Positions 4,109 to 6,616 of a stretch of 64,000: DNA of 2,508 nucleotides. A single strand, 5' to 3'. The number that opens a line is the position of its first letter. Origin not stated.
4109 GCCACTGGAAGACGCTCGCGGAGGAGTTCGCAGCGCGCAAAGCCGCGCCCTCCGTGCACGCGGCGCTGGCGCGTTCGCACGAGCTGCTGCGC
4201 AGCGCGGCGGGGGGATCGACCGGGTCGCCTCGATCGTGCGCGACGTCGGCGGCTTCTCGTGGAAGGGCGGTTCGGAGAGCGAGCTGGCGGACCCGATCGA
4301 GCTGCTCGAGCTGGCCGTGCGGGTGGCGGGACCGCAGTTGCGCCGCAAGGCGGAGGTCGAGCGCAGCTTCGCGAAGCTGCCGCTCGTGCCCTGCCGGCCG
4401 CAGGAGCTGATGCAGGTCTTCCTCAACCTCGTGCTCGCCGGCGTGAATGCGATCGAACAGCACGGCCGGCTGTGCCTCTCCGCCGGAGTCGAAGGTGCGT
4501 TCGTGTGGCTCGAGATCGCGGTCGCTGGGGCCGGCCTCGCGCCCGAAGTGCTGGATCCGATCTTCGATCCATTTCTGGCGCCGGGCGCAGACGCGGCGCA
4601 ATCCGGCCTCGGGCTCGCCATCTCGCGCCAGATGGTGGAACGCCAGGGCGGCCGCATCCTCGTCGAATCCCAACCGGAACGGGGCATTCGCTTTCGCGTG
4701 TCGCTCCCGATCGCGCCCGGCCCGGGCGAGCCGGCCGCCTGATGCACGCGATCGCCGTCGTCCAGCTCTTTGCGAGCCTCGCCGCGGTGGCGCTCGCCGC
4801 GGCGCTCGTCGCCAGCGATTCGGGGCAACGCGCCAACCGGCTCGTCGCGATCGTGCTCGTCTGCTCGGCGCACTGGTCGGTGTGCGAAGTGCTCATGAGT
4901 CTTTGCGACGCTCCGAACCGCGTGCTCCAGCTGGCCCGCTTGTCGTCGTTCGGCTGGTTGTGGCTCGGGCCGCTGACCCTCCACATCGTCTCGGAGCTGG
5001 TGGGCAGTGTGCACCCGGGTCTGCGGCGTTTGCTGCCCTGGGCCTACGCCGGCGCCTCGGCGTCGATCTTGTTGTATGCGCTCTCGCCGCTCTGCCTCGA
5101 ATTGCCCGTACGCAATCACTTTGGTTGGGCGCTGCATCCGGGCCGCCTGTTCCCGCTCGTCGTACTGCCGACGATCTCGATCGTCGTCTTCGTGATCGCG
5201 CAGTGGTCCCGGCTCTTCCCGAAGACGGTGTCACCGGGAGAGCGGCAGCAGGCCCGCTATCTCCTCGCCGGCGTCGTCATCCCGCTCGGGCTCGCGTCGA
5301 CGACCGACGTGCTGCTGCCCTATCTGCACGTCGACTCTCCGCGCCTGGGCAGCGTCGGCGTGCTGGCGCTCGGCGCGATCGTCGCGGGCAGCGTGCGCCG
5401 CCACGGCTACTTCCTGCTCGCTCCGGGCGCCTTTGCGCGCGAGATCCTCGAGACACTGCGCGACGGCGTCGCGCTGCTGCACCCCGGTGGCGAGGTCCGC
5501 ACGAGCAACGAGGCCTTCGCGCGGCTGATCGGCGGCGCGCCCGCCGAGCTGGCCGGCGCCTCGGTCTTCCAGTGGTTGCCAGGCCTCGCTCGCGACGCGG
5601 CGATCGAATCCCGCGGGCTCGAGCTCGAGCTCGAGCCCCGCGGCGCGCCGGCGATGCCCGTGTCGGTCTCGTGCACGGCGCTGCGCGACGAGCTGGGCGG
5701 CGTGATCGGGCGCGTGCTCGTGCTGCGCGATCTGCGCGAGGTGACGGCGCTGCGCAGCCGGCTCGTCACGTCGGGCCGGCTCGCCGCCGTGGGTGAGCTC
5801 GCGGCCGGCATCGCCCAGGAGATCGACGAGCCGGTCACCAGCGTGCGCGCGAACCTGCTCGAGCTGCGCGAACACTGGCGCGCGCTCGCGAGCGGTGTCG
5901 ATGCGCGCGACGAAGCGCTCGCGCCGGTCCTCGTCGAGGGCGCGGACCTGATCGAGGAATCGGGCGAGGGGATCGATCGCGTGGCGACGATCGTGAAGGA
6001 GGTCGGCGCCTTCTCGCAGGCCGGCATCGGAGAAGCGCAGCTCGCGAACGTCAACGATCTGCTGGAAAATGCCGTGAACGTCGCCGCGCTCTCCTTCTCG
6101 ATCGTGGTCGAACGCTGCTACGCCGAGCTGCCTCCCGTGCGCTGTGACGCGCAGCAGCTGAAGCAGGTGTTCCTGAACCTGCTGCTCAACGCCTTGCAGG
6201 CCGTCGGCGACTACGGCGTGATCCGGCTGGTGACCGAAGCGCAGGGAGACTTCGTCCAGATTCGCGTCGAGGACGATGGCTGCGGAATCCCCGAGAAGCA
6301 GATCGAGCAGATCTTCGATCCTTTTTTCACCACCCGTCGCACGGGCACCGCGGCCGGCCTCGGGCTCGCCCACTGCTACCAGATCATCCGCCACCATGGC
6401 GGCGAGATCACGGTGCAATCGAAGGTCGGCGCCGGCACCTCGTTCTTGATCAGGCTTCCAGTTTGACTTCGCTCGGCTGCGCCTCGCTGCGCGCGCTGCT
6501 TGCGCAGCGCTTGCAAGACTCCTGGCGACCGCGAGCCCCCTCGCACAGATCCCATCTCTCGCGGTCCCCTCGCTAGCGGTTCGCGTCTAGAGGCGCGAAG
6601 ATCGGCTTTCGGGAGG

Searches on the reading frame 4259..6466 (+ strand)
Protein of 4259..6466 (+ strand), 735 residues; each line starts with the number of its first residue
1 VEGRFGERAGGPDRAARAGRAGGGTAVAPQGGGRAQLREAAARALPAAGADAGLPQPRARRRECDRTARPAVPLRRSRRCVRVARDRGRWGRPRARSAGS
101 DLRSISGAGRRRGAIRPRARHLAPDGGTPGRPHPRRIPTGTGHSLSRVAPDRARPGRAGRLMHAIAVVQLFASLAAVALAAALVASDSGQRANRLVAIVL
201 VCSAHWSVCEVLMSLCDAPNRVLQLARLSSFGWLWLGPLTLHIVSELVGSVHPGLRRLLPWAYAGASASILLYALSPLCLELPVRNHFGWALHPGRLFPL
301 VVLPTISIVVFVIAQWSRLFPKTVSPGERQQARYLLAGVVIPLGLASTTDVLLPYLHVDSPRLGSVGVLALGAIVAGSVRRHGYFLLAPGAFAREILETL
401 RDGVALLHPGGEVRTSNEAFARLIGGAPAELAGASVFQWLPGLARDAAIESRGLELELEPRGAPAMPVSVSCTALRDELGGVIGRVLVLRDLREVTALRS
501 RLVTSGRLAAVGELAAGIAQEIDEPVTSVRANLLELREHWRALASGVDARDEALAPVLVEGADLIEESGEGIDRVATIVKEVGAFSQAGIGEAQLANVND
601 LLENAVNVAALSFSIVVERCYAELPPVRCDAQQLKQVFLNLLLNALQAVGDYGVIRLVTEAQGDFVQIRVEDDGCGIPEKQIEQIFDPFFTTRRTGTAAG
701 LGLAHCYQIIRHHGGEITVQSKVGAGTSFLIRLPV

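Call 70: search_protein_families(library=pfam, proteins=[window:4259-6466:+], max_evalue=0.00001)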
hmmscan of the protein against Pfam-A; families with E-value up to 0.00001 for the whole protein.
window:4259-6466:+ (735 aa): 2 families
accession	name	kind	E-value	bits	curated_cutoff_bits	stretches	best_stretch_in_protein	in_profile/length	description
PF02518.31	HATPase_c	-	2.1e-26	93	26.4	1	630-734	2-108/111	Histidine kinase-, DNA gyrase B-, and HSP90-like ATPase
PF16927.11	HisKA_7TM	-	3e-06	27.7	28.6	1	171-389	4-224/224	N-terminal 7TM region of histidine kinase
